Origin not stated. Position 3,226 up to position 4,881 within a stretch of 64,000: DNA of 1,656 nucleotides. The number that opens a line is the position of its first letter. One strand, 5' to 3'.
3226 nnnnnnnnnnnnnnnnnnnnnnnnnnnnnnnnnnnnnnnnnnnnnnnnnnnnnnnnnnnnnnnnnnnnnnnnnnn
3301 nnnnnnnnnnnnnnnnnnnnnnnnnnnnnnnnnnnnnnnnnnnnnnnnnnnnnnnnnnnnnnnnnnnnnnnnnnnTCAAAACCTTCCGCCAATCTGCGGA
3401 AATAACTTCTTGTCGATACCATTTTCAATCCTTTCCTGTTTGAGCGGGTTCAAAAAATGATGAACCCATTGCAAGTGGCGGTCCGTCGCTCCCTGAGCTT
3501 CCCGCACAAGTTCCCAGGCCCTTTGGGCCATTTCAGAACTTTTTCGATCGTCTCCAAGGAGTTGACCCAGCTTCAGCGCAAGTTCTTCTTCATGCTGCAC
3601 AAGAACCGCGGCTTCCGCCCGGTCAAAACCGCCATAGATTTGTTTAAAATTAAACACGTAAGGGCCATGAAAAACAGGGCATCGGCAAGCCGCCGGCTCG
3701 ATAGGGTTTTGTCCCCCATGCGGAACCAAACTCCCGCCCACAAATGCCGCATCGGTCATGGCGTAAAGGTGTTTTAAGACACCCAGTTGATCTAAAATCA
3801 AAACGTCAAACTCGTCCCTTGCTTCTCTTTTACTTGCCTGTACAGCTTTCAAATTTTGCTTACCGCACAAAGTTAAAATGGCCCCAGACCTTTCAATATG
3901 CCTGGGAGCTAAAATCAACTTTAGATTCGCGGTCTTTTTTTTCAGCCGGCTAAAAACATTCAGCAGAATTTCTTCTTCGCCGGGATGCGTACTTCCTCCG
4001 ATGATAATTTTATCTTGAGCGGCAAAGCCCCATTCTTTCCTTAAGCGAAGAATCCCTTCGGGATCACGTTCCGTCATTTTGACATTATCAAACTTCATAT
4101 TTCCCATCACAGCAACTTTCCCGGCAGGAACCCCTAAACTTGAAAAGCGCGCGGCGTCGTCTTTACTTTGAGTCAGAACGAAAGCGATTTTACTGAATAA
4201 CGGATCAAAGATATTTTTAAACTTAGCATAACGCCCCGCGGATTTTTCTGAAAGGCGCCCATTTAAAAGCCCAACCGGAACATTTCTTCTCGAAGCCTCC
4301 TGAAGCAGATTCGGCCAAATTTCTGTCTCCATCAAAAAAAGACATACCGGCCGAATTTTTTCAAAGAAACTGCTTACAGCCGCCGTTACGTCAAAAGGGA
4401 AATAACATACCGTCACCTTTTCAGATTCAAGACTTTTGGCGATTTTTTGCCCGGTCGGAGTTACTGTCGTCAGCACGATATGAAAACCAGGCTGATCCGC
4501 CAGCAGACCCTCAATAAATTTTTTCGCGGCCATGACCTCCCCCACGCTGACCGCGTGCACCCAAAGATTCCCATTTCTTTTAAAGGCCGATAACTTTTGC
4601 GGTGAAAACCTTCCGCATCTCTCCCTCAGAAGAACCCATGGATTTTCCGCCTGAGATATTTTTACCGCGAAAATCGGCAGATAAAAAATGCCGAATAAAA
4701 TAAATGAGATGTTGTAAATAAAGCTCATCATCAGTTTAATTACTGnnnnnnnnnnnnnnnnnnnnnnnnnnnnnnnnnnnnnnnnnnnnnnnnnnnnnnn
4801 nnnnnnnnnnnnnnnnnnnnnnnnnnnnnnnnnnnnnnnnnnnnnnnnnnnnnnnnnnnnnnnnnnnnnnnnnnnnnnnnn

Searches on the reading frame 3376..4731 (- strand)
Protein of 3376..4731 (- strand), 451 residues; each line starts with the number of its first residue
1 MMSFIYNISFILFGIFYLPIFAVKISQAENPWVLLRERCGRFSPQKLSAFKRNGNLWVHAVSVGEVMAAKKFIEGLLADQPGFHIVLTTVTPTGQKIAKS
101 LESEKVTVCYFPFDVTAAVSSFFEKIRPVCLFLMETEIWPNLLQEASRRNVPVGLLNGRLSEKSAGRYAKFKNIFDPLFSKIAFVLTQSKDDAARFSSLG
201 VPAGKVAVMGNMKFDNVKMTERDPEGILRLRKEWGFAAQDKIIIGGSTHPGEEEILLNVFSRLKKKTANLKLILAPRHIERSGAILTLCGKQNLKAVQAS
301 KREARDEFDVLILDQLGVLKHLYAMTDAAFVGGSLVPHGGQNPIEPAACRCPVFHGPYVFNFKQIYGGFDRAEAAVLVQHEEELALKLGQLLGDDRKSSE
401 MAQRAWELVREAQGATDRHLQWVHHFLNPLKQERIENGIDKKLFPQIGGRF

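Call 51: search_protein_families(library=pfam, proteins=[window:3376-4731:-], max_evalue=0.00001)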
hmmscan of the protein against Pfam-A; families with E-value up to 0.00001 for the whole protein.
window:3376-4731:- (451 aa): 1 family
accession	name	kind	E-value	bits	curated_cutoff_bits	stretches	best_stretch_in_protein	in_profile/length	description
PF04413.22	Glycos_transf_N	-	4.5e-62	209.2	23.9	1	36-215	4-178/179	3-Deoxy-D-manno-octulosonic-acid transferase (kdotransferase)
